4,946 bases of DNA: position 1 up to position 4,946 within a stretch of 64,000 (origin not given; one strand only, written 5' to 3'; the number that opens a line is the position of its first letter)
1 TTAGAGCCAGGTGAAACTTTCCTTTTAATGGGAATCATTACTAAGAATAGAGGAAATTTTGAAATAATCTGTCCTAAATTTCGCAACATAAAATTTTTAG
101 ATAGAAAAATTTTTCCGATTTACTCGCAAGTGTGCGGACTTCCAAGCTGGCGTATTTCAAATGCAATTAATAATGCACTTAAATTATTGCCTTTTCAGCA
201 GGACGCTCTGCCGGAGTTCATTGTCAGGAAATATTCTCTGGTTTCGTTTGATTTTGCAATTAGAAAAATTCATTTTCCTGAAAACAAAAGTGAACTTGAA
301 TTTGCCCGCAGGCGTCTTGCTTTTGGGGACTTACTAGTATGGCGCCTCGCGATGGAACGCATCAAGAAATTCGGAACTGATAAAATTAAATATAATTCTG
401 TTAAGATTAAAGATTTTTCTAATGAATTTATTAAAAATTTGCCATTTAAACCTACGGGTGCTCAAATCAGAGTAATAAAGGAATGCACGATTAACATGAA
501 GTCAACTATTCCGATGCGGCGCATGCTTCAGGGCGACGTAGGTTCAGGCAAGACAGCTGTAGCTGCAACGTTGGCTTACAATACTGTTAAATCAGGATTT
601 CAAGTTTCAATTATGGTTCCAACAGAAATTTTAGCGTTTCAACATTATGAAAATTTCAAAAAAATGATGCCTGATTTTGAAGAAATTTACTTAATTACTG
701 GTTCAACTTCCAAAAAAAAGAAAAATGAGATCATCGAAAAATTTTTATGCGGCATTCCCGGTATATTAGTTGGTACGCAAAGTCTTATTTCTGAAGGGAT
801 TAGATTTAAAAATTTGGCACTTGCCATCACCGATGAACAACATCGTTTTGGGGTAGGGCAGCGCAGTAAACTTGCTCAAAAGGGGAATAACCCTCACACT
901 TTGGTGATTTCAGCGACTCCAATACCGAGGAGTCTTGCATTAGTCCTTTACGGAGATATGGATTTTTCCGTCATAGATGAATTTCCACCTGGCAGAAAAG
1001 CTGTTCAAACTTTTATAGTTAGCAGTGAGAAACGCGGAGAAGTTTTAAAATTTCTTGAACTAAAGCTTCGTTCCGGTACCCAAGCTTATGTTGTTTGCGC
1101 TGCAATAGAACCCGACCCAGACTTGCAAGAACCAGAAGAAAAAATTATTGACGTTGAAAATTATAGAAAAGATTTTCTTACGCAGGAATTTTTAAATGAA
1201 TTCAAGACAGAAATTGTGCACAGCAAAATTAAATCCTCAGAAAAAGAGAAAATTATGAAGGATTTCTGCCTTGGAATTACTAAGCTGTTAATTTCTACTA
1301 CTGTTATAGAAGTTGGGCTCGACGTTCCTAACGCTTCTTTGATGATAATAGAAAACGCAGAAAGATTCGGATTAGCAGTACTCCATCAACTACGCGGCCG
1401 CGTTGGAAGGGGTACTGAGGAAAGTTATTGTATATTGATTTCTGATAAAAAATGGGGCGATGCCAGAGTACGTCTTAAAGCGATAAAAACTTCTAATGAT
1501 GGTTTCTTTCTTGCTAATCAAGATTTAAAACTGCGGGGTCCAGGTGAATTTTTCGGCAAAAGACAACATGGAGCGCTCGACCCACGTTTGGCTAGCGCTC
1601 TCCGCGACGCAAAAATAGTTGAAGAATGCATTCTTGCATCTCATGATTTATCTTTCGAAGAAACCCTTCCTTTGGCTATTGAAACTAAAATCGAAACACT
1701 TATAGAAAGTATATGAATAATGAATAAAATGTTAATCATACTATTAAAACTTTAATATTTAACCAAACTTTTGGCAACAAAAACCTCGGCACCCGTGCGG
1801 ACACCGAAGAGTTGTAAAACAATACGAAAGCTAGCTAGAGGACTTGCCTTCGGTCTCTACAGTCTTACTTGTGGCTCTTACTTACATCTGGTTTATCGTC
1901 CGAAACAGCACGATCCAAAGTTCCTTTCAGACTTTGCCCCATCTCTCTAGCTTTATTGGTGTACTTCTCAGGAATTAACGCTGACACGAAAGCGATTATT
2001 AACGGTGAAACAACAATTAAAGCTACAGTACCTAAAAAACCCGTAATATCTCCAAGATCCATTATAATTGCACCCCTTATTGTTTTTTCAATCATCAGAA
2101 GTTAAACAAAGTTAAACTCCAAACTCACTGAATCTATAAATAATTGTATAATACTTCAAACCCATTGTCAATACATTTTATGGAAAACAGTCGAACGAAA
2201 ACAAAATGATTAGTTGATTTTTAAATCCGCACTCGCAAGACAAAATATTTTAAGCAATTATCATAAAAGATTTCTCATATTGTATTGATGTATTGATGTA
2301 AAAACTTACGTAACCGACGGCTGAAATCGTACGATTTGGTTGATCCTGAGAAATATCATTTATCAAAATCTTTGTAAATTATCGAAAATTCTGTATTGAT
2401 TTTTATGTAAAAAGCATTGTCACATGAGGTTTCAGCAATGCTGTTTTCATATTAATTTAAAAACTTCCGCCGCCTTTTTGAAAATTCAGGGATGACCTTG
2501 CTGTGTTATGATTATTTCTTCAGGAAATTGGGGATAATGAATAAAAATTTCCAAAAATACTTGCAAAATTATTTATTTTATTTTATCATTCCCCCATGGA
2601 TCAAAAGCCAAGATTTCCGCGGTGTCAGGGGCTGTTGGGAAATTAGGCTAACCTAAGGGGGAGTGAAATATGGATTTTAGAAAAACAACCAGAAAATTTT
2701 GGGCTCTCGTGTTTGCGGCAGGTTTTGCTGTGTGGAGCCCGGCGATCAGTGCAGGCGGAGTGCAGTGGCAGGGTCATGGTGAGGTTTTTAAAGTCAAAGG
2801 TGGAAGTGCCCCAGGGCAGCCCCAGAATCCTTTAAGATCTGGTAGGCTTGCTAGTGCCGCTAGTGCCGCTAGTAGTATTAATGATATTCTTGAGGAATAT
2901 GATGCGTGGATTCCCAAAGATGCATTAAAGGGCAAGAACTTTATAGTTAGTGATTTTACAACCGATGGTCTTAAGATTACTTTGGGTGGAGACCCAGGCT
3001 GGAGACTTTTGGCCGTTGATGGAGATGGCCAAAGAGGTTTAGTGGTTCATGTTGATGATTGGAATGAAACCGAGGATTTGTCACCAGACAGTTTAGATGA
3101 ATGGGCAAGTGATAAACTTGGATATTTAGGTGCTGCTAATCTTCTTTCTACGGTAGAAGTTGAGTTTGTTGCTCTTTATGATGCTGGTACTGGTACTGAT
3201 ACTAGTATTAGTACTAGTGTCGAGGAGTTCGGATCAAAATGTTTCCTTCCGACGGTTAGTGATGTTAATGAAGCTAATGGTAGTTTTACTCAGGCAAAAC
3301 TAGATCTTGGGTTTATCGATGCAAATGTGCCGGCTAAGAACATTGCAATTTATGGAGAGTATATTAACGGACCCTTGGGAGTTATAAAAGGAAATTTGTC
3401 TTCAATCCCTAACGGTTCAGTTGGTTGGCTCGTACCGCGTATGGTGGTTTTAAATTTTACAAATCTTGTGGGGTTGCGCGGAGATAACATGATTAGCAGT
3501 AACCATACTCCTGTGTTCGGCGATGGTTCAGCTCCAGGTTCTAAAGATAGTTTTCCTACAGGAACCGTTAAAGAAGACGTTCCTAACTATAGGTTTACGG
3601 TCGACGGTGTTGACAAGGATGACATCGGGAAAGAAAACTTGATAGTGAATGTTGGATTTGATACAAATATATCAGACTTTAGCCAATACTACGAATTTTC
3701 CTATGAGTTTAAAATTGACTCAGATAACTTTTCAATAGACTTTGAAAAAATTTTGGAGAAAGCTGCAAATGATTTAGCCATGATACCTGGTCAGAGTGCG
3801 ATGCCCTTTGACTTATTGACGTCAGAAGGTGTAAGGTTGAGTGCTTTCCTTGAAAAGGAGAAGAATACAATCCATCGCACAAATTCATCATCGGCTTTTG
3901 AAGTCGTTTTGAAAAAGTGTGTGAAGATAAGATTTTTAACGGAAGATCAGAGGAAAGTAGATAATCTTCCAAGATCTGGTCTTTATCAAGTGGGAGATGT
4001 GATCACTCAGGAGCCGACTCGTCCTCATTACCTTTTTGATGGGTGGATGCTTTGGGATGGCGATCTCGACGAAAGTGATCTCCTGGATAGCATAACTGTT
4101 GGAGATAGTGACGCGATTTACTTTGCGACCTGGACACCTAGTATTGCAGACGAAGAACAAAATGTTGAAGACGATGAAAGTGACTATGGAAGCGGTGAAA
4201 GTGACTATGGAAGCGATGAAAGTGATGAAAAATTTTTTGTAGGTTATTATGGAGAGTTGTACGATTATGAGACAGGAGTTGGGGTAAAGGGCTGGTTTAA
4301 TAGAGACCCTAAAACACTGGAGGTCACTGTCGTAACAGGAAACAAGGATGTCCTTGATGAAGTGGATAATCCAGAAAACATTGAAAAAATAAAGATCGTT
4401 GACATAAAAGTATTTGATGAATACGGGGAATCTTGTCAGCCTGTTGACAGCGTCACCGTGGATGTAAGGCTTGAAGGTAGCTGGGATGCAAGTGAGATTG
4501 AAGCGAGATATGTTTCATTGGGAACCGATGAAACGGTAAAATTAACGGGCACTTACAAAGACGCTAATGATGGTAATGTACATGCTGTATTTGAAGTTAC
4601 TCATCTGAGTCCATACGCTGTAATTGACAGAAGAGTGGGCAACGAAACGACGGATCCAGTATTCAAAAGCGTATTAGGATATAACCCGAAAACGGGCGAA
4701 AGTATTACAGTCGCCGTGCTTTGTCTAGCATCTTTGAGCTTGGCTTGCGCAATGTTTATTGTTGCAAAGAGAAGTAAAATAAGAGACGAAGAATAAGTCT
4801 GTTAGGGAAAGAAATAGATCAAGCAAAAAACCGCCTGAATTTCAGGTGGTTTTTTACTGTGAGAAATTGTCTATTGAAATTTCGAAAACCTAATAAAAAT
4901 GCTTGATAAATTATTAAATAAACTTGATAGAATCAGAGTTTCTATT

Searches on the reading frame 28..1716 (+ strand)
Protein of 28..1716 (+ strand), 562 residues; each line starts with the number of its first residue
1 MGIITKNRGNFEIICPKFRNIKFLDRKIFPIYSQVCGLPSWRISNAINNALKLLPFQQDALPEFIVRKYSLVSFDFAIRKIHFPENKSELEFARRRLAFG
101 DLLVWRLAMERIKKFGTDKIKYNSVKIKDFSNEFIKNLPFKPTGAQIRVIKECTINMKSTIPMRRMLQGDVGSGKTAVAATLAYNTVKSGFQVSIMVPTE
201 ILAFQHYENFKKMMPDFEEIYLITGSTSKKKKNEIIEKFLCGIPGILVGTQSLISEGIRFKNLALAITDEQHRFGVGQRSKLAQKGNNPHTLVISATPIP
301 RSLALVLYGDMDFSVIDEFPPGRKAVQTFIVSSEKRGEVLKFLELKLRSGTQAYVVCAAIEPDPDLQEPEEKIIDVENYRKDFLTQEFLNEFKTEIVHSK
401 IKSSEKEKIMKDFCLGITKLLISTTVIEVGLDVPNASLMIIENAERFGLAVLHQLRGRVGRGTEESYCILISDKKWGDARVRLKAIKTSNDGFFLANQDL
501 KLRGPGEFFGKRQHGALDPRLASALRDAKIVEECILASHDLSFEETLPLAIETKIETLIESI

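Call 76: search_protein_families(library=pfam, proteins=[window:28-1716:+], max_evalue=0.01)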
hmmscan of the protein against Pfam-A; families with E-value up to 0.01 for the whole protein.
window:28-1716:+ (562 aa): 6 families
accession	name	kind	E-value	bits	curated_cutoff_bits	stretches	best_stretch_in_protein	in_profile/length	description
PF00271.37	Helicase_C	-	1.6e-22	80.2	23.5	1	367-461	12-108/110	Helicase conserved C-terminal domain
PF00270.35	DEAD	-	4.5e-21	75.7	26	1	146-303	4-164/167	DEAD/DEAH box helicase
PF04851.21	ResIII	-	1.8e-11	44.7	22.5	1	142-298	4-162/164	Type III restriction enzyme, res subunit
PF19833.4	RecG_dom3_C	-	5.8e-07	29.9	26.8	1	490-532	2-45/87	ATP-dependent DNA helicase RecG, domain 3, C-terminal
PF22590.2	Cas3-like_C_2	-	0.00048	20.8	27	1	390-462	28-104/106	CRISPR-associated nuclease/helicase Cas3, C-terminal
PF20720.3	nSTAND3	-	0.0051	17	27.2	1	167-214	22-61/155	Novel STAND NTPase 3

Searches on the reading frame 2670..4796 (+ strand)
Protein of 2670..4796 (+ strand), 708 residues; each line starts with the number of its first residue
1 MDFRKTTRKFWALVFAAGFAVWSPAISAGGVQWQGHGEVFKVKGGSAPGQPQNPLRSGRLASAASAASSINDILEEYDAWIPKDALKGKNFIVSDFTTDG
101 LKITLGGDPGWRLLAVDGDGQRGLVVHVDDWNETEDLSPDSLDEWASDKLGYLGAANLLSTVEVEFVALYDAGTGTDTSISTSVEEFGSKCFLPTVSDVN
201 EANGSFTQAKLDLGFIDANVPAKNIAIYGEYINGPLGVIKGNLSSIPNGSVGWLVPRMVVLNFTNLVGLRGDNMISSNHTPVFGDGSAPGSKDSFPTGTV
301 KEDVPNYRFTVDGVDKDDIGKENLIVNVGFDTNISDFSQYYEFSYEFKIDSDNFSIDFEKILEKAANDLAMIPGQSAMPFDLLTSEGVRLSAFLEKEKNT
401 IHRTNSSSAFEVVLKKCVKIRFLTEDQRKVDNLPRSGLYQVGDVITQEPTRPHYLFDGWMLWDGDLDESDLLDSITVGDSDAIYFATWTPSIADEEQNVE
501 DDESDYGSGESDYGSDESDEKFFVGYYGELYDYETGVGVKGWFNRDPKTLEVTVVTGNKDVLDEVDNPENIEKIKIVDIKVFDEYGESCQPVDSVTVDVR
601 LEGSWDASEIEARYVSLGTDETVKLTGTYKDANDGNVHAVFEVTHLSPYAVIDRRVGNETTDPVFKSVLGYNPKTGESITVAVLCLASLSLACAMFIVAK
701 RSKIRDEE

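Call 39: find_encoding_contigs(protein=window:2670-4796:+, flank=10000, max_places=2)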
Protein window:2670-4796:+ (708 aa): 1 contig read that carries it; 1 place shown.
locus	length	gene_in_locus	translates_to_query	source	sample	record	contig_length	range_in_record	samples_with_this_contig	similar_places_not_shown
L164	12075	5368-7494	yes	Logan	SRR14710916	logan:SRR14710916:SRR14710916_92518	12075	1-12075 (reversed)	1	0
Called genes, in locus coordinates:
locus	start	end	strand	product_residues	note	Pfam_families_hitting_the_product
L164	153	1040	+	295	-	PF02729:OTCace_N, PF00185:OTCace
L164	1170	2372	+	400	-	PF01979:Amidohydro_1, PF07969:Amidohydro_3 (faint), PF12890:DHOase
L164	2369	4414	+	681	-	PF17191:RecG_wedge, PF00270:DEAD, PF04851:ResIII, PF00271:Helicase_C, PF19833:RecG_dom3_C (weak)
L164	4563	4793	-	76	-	-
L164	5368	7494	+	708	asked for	-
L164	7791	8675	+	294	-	PF10672:Methyltrans_SAM, PF09445:Methyltransf_15 (weak)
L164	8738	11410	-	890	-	PF00690:Cation_ATPase_N, PF08282:Hydrolase_3 (faint), PF00122:E1-E2_ATPase, PF00702:Hydrolase, PF13246:Cation_ATPase, PF00689:Cation_ATPase_C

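Call 43: search_protein_families(library=pfam, proteins=[window:2670-4796:+], max_evalue=0.1)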
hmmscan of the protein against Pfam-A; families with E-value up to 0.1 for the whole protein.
window:2670-4796:+ (708 aa): 0 families
